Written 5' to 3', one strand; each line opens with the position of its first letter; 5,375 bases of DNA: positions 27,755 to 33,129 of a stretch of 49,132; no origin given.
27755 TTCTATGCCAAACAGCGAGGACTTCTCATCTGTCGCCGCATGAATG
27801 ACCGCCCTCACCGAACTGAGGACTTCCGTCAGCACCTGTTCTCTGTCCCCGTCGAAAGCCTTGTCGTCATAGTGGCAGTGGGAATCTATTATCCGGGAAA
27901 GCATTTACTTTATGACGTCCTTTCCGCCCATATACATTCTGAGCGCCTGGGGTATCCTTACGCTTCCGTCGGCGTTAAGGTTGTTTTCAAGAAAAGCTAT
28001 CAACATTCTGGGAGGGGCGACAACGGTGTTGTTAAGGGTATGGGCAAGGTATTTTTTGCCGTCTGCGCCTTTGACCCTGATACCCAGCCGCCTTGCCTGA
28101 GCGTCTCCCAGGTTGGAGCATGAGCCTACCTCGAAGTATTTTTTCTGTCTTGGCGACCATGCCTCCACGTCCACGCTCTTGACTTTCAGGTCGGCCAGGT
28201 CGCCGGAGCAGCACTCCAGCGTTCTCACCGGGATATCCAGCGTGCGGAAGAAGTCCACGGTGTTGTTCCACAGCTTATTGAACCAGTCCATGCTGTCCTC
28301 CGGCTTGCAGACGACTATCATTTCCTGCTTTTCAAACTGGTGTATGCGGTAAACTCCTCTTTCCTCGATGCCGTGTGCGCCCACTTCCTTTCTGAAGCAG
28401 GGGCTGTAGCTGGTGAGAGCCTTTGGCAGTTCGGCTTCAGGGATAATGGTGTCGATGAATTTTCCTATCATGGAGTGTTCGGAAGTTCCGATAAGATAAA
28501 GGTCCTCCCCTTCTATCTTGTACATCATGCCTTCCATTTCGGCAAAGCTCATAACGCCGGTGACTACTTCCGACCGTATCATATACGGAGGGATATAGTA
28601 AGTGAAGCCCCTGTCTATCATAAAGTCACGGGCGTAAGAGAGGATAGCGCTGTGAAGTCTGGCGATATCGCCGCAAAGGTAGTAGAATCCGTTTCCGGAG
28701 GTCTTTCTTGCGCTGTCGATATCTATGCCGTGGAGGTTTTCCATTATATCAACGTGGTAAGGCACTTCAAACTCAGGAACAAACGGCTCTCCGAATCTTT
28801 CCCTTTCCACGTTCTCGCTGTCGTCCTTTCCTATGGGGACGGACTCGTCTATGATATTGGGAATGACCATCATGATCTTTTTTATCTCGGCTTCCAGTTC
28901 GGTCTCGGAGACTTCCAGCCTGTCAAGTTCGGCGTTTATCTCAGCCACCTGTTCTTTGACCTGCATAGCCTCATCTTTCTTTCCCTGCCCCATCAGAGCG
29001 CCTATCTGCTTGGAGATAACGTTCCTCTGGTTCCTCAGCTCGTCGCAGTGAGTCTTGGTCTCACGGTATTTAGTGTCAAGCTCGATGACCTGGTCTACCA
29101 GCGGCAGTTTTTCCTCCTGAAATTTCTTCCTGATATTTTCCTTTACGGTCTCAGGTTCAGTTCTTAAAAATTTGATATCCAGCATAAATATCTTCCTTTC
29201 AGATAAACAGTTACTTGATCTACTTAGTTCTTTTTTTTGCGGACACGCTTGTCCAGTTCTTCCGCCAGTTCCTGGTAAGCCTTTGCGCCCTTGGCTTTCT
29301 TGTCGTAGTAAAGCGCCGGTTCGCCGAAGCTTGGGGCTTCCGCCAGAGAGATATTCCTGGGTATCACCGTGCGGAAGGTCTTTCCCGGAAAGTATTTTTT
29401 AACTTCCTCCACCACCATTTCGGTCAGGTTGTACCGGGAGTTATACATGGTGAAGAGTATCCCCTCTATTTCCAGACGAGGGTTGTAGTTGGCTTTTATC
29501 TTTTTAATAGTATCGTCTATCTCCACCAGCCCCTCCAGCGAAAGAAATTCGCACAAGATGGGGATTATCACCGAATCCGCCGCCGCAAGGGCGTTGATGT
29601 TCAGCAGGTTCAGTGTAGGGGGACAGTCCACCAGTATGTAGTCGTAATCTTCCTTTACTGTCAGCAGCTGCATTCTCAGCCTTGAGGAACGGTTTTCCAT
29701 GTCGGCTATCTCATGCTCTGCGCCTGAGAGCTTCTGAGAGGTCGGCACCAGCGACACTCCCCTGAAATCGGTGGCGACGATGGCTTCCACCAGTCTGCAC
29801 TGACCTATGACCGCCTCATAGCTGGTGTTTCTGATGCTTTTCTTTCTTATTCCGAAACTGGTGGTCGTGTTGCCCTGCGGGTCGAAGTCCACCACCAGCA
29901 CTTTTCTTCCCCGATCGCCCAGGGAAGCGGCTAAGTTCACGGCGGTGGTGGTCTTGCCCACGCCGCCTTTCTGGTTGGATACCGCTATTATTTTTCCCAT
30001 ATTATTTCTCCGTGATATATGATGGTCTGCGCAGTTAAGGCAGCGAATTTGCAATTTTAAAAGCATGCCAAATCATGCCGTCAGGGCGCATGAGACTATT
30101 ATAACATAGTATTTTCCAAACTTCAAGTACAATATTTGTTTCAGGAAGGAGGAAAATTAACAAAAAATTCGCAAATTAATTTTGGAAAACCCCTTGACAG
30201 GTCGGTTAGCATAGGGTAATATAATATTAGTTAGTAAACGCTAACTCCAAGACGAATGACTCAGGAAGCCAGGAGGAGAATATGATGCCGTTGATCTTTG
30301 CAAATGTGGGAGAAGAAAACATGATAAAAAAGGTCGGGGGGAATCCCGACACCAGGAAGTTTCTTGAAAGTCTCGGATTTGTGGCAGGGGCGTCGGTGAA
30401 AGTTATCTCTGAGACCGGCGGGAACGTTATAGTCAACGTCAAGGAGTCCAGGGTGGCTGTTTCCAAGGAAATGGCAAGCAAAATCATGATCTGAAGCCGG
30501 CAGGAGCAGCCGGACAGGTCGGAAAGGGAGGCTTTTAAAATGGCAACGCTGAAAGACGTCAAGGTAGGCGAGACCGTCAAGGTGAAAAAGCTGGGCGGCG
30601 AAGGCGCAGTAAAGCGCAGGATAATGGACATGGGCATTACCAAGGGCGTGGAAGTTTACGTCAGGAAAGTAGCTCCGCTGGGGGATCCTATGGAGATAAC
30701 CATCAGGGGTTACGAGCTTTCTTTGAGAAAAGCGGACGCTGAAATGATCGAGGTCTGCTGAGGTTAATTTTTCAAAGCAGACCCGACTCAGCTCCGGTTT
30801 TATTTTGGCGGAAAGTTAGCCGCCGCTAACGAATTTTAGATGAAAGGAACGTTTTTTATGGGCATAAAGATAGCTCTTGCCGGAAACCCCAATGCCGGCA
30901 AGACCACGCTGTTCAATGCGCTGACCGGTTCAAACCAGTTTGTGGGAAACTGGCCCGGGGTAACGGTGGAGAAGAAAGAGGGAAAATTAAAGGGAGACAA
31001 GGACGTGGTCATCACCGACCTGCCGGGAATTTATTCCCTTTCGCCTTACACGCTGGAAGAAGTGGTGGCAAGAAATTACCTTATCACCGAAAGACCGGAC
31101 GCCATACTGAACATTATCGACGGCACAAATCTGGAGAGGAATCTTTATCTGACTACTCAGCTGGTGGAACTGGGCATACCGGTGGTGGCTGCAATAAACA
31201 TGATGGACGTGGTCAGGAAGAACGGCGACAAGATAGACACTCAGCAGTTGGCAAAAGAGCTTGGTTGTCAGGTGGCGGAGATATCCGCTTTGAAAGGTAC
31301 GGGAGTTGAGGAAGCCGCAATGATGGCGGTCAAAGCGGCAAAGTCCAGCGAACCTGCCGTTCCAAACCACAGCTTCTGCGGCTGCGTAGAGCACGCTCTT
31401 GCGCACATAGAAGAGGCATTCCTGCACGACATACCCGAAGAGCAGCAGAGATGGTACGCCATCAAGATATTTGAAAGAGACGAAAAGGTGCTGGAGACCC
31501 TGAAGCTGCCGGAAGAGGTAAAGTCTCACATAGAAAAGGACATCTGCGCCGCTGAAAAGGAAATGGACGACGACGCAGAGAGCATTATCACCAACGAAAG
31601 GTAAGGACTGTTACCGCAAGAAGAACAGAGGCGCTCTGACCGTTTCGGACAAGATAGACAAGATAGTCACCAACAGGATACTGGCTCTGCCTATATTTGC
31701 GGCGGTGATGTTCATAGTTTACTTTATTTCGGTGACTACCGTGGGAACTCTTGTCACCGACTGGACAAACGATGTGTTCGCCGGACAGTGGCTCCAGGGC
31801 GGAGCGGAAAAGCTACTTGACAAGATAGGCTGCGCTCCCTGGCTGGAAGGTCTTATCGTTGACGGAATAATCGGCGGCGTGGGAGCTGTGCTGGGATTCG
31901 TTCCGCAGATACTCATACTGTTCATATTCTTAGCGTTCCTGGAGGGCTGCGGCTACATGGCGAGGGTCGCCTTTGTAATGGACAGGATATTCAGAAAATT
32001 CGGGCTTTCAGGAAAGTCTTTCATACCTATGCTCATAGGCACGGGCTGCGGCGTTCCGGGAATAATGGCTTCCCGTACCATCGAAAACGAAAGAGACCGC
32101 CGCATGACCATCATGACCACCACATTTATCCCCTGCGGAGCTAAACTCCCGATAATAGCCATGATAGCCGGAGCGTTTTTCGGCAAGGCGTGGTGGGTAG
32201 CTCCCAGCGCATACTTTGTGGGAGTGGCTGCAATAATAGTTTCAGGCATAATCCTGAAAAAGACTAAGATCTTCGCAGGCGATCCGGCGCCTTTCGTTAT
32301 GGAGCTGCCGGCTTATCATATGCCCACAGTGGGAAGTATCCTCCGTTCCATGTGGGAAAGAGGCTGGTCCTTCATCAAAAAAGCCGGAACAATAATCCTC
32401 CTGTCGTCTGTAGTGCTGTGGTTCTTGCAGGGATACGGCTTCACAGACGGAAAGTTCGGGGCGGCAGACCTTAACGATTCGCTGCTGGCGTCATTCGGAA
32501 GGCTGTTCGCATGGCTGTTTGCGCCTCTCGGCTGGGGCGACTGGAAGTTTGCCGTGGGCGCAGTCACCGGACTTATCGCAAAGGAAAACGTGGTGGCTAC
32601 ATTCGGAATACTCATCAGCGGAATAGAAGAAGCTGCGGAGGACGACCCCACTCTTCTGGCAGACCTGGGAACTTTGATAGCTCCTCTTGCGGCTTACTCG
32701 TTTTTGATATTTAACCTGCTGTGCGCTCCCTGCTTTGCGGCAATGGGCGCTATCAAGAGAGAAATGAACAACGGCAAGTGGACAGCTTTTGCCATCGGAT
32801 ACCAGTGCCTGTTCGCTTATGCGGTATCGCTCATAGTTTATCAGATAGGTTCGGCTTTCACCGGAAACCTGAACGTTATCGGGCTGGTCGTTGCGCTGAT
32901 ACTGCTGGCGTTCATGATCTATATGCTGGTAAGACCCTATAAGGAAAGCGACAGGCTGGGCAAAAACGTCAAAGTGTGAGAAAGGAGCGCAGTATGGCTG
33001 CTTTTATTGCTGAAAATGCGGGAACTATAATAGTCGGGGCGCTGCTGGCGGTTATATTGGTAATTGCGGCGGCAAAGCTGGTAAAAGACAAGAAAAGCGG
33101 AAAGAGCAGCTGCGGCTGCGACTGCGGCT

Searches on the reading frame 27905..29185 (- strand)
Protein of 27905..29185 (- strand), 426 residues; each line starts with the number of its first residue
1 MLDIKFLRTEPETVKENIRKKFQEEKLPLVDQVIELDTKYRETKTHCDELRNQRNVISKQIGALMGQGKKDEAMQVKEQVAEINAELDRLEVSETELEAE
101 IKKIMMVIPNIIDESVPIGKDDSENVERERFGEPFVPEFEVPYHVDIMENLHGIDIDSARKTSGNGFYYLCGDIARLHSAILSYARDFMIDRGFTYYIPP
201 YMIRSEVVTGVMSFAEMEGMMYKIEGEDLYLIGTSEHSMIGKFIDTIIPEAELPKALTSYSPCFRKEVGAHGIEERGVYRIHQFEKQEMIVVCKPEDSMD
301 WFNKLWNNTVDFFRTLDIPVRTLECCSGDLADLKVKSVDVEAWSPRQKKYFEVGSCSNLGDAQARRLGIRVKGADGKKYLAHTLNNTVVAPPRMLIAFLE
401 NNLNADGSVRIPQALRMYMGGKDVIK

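Call 29: search_protein_families(library=pfam, proteins=[window:27905-29185:-], max_evalue=0.0001)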
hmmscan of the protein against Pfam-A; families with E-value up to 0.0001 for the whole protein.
window:27905-29185:- (426 aa): 2 families
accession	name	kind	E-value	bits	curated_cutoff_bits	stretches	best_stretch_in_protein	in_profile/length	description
PF00587.30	tRNA-synt_2b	-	1.8e-31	110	29.3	1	226-402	8-179/179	tRNA synthetase class II core domain (G, H, P, S and T)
PF02403.27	Seryl_tRNA_N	-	6.3e-28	97.6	28.2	1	1-111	1-107/108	Seryl-tRNA synthetase N-terminal domain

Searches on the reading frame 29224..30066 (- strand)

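Call 44: search_protein_families(library=pfam, proteins=[window:29224-30066:-], max_evalue=0.0001)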
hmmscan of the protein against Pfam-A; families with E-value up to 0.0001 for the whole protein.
window:29224-30066:- (280 aa): 8 families
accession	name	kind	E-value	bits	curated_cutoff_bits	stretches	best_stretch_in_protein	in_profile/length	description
PF13614.12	AAA_31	-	5.2e-63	212.6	27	1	25-200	2-177/177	AAA domain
PF01656.29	CbiA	-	8.9e-29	100.4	25.4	1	27-250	1-124/125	CobQ/CobB/MinD/ParA nucleotide binding domain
PF09140.17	MipZ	-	5.1e-16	59.2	20.7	1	26-192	2-151/262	ATPase MipZ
PF10609.15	ParA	-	1.6e-12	47.8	27.1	1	24-157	3-128/246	NUBPL iron-transfer P-loop NTPase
PF00142.24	Fer4_NifH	-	4.2e-12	46.6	25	1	32-273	7-246/271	4Fe-4S iron sulfur cluster binding proteins, NifH/frxC family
PF06564.18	CBP_BcsQ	-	6.9e-12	45.8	21.3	1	25-268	2-230/234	Cellulose biosynthesis protein BcsQ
PF02374.21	ArsA_ATPase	-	1.3e-09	38.2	24.3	1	32-154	8-138/305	Anion-transporting ATPase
PF07015.17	VirC1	-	9.5e-05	22.3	24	0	25-63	2-40/231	VirC1 protein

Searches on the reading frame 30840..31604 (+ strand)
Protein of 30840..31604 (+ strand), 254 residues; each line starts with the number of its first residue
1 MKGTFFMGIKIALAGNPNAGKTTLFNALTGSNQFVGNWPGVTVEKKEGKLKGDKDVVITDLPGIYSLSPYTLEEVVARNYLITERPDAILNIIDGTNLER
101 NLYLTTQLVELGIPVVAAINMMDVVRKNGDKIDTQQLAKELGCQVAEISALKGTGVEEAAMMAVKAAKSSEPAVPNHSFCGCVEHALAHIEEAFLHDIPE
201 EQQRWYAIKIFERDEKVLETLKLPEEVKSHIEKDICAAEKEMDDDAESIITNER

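Call 44: search_protein_families(library=pfam, proteins=[window:30840-31604:+], max_evalue=0.0001)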
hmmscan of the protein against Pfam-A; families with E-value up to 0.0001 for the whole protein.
window:30840-31604:+ (254 aa): 3 families
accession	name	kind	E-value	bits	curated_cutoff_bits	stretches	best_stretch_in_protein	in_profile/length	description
PF02421.24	FeoB_N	-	1.5e-66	223.2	27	1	10-159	2-152/156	Ferrous iron transport protein B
PF01926.29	MMR_HSR1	-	4.8e-21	75.4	21.9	1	10-120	1-112/113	50S ribosome-binding GTPase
PF17910.6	FeoB_Cyto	-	2.4e-17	63.6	23.4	1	182-254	4-77/90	FeoB cytosolic helical domain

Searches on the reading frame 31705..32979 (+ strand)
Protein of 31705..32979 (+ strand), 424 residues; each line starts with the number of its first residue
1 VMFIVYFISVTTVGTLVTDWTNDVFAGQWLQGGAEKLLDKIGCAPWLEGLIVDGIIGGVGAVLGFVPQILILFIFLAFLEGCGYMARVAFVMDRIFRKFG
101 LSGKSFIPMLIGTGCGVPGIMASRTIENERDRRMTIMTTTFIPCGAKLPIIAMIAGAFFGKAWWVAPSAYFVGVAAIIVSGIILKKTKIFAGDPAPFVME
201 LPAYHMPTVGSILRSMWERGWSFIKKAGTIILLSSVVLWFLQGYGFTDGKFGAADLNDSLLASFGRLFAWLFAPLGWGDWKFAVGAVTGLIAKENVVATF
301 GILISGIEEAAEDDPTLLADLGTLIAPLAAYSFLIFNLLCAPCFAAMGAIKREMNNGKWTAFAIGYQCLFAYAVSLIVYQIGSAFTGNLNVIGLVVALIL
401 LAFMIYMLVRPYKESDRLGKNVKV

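Call 44: search_protein_families(library=pfam, proteins=[window:31705-32979:+], max_evalue=0.0001)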
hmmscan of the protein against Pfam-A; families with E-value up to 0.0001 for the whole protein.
window:31705-32979:+ (424 aa): 2 families
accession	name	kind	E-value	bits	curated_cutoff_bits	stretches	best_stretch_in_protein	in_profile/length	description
PF07670.19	Gate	-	3.8e-36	124.1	29.6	2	63-158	2-104/104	Nucleoside recognition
PF07664.17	FeoB_C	-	4e-21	74.9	26.6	1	167-219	2-54/54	Ferrous iron transport protein B C terminus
